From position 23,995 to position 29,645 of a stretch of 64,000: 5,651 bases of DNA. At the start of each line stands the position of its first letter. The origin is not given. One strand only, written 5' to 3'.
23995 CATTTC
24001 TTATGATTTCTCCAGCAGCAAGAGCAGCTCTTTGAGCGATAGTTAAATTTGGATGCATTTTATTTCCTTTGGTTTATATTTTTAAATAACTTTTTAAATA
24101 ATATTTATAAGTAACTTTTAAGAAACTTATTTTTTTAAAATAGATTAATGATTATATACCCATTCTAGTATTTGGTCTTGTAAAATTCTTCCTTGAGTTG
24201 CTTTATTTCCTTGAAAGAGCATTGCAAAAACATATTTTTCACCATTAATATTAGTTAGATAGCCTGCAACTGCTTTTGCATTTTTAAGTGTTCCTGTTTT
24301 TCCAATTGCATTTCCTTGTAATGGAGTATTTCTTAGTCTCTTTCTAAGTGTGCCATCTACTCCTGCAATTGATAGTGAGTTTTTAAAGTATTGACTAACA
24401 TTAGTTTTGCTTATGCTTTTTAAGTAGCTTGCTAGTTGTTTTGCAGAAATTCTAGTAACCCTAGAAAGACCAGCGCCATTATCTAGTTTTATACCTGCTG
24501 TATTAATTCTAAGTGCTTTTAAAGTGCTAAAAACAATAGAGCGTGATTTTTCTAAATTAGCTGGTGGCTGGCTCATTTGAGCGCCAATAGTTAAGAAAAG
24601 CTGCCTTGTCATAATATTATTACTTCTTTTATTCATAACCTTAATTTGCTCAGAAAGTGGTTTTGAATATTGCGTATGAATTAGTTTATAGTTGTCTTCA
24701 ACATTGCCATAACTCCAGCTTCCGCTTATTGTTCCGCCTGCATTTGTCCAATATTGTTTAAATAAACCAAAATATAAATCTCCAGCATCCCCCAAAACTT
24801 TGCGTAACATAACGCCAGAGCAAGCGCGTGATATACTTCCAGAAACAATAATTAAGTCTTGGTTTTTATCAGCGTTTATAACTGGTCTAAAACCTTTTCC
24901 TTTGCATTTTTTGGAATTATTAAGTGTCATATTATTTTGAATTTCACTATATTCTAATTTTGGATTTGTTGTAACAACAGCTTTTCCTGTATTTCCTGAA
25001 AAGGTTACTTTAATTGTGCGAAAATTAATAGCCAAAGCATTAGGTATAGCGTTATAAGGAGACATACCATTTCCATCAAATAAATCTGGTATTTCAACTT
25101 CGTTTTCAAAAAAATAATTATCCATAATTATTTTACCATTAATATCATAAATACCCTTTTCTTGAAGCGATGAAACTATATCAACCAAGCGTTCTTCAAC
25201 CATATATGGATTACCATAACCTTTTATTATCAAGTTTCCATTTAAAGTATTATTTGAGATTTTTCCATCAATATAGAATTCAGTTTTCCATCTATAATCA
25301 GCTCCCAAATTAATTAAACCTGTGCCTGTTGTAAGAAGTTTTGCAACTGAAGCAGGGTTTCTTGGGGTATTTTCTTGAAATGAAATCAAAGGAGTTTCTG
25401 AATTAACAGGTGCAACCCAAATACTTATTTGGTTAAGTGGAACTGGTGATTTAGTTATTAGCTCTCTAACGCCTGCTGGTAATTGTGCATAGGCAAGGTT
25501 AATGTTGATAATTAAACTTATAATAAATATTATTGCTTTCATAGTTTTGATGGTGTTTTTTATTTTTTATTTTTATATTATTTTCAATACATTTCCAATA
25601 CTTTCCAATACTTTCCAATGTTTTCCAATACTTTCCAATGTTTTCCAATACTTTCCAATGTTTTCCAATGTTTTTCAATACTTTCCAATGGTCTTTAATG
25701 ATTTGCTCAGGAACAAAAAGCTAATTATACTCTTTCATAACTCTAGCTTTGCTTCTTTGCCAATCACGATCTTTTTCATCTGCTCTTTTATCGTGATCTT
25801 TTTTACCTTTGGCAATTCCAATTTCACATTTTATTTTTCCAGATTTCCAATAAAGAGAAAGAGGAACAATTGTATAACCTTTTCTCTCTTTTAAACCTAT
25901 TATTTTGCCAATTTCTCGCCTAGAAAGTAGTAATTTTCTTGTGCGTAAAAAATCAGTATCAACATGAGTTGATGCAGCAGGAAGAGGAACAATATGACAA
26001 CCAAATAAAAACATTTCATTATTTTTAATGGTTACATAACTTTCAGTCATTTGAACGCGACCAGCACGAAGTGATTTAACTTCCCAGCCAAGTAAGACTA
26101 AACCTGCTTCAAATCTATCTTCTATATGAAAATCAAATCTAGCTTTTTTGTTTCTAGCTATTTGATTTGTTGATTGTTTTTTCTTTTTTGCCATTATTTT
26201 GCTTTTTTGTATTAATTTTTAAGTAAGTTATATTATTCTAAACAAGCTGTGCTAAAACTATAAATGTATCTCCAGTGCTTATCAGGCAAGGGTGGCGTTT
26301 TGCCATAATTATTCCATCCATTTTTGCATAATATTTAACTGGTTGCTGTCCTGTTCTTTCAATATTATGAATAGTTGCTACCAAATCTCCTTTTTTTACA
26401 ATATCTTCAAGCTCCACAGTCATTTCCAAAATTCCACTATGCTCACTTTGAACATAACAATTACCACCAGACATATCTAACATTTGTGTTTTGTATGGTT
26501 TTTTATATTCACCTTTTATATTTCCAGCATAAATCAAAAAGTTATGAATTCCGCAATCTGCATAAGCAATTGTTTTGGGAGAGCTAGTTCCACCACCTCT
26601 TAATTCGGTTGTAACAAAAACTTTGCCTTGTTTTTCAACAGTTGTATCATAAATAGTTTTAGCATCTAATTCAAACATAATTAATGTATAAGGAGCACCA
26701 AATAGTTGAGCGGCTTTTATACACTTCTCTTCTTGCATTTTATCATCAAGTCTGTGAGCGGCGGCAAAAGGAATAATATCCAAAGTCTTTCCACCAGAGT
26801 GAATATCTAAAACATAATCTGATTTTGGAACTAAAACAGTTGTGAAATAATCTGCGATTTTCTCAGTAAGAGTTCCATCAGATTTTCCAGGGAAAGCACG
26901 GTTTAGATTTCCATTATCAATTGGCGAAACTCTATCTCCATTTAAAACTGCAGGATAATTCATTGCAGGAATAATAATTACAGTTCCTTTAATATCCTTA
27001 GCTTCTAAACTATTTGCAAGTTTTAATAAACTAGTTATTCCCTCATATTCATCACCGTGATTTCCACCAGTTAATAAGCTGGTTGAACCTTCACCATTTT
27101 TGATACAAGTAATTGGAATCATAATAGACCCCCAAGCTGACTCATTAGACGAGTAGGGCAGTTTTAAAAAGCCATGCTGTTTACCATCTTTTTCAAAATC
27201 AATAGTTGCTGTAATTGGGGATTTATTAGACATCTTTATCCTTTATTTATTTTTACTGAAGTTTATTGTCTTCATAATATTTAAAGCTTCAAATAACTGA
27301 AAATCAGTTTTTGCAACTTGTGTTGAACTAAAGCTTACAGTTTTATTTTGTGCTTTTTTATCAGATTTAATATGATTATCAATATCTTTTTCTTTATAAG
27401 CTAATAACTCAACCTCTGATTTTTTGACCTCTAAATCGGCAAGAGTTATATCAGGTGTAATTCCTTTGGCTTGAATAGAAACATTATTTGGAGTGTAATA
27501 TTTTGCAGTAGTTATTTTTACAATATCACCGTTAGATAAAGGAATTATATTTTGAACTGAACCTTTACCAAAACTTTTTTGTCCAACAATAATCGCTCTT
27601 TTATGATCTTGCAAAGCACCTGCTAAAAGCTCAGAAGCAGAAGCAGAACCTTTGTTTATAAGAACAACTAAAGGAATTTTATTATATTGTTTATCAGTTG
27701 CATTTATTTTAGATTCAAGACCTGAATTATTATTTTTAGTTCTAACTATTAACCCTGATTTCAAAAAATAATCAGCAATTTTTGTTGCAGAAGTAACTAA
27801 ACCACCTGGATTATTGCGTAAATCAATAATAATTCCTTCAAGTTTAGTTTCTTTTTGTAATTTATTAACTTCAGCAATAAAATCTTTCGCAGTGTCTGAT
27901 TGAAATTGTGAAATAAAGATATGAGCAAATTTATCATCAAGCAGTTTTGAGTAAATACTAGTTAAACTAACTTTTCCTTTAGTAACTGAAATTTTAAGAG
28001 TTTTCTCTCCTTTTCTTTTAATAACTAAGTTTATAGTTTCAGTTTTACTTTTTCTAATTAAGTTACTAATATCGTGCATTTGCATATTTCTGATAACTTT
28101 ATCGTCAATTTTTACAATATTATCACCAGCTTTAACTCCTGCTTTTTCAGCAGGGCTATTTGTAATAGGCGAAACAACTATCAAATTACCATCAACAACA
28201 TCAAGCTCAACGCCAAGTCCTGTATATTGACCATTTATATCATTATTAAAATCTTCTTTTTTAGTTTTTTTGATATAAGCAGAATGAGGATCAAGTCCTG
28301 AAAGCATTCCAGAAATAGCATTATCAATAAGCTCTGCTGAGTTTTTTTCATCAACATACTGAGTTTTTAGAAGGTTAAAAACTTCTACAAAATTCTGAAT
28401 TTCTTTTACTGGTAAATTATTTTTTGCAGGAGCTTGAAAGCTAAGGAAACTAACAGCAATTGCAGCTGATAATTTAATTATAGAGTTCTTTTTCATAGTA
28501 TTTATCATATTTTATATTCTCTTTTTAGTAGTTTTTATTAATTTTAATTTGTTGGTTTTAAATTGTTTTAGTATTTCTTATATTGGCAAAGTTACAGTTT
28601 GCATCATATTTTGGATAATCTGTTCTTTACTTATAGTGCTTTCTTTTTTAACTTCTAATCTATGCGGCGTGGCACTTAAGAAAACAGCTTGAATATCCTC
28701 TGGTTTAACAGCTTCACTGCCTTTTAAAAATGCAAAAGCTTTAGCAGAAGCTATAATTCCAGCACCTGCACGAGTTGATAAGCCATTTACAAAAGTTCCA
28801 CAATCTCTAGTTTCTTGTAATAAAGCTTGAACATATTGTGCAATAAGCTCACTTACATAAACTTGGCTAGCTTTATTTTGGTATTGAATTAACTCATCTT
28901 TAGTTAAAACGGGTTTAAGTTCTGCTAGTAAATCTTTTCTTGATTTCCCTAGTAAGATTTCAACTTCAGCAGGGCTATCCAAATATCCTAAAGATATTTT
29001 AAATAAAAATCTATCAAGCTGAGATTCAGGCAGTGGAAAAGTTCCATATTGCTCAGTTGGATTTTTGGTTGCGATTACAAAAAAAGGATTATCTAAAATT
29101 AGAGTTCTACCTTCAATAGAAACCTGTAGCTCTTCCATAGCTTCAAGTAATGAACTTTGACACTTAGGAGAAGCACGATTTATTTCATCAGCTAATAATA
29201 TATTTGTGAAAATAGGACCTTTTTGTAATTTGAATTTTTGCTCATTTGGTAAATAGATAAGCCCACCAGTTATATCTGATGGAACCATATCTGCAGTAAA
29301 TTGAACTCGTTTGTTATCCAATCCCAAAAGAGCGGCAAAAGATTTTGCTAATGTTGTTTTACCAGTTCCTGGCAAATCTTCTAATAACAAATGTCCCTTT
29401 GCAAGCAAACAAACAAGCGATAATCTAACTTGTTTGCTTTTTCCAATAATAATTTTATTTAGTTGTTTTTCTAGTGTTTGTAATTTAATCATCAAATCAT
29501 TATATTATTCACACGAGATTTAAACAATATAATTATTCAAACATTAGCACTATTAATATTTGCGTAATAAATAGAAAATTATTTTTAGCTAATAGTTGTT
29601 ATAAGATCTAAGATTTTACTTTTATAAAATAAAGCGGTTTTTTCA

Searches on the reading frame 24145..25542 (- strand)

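Call 93: search_protein_families(library=pfam, proteins=[window:24145-25542:-], max_evalue=0.001)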
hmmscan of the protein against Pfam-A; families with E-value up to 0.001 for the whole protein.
window:24145-25542:- (465 aa): 1 family
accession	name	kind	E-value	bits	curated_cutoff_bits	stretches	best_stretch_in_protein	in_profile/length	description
PF02113.21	Peptidase_S13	-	2.5e-84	284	22.8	1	25-462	5-441/444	D-Ala-D-Ala carboxypeptidase 3 (S13) family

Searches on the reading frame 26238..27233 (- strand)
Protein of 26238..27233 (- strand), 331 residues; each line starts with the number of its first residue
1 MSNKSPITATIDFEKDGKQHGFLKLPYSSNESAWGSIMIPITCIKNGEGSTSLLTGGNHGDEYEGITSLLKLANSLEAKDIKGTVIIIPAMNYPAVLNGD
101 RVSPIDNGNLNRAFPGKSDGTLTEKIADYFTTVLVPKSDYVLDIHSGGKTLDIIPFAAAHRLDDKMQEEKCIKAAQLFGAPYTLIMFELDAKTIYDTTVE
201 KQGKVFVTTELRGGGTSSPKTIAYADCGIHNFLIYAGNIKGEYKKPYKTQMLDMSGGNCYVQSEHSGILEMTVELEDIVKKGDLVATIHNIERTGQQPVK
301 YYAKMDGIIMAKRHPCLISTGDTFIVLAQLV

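Call 93: search_protein_families(library=pfam, proteins=[window:26238-27233:-], max_evalue=0.001)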
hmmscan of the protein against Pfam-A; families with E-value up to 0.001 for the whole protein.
window:26238-27233:- (331 aa): 1 family
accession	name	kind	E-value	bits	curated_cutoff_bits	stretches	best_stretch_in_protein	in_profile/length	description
PF24827.1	AstE_AspA_cat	-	2e-44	151.9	25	1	49-234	2-190/192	Succinylglutamate desuccinylase/Aspartoacylase catalytic domain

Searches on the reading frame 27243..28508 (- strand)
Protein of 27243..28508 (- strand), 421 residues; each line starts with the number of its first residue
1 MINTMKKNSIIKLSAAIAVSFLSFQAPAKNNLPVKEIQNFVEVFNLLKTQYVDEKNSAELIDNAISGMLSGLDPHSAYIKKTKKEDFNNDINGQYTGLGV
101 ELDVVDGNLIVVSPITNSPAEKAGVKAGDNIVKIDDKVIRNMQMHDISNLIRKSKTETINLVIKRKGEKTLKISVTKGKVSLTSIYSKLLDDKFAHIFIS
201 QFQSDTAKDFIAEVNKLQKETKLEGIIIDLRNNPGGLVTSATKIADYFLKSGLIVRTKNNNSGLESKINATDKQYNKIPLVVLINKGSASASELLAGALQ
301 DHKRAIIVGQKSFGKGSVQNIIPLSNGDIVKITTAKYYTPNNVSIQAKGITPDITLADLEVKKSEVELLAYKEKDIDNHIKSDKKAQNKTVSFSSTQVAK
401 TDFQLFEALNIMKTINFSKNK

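Call 93: search_protein_families(library=pfam, proteins=[window:27243-28508:-], max_evalue=0.001)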
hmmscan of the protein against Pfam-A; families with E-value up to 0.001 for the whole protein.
window:27243-28508:- (421 aa): 5 families
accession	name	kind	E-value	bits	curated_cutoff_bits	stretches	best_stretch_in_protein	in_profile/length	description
PF03572.23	Peptidase_S41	-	9.2e-54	181.9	24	1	194-355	2-164/165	Peptidase family S41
PF17820.7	PDZ_6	-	1e-12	48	27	1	110-165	1-54/54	PDZ domain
PF13180.12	PDZ_2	-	1.1e-11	45.2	27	1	97-169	2-73/80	PDZ domain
PF22694.1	CtpB_N-like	-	1.7e-08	35.3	27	1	32-81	35-83/85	Activating protease CtpB N-terminal domain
PF00595.29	PDZ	-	2e-08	34.9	23.2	1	96-163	10-80/81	PDZ domain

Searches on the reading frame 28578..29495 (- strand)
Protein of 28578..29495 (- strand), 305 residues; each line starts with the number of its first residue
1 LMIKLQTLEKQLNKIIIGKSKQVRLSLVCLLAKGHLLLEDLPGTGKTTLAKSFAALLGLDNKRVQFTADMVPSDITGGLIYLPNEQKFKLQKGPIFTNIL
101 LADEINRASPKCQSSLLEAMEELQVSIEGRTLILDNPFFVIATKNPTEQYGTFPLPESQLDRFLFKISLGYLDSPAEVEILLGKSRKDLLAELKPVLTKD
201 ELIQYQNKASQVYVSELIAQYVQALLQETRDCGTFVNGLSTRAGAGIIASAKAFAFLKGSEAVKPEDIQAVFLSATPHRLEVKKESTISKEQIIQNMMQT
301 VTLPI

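Call 93: search_protein_families(library=pfam, proteins=[window:28578-29495:-], max_evalue=0.001)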
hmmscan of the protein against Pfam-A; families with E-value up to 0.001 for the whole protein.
window:28578-29495:- (305 aa): 8 families
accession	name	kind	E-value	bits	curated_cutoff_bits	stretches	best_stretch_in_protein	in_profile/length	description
PF07726.17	AAA_3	-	1.2e-57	193.9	27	1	35-165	1-131/131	ATPase family associated with various cellular activities (AAA)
PF07728.20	AAA_5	-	2.4e-15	57.2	22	1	36-163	2-139/139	AAA domain (dynein-related subfamily)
PF17863.7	AAA_lid_2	-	4.1e-12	46.1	22.7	1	228-295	2-72/74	AAA lid domain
PF20030.5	bpMoxR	-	3.2e-07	30.1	27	1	4-182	2-179/205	MoxR domain in the MoxR-vWA-beta-propeller ternary systems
PF00004.35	AAA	-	4.1e-06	27.7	21.2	1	41-147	6-111/131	ATPase family associated with various cellular activities (AAA)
PF05496.18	RuvB_N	-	4.8e-05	23.6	27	1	33-127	33-115/159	Holliday junction DNA helicase RuvB P-loop domain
PF01078.27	Mg_chelatase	-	9.1e-05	22.4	20.3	0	16-59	5-48/207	Magnesium chelatase, subunit ChlI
PF00493.29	MCM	-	0.00047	19.8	23.3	1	29-148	53-175/224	MCM P-loop domain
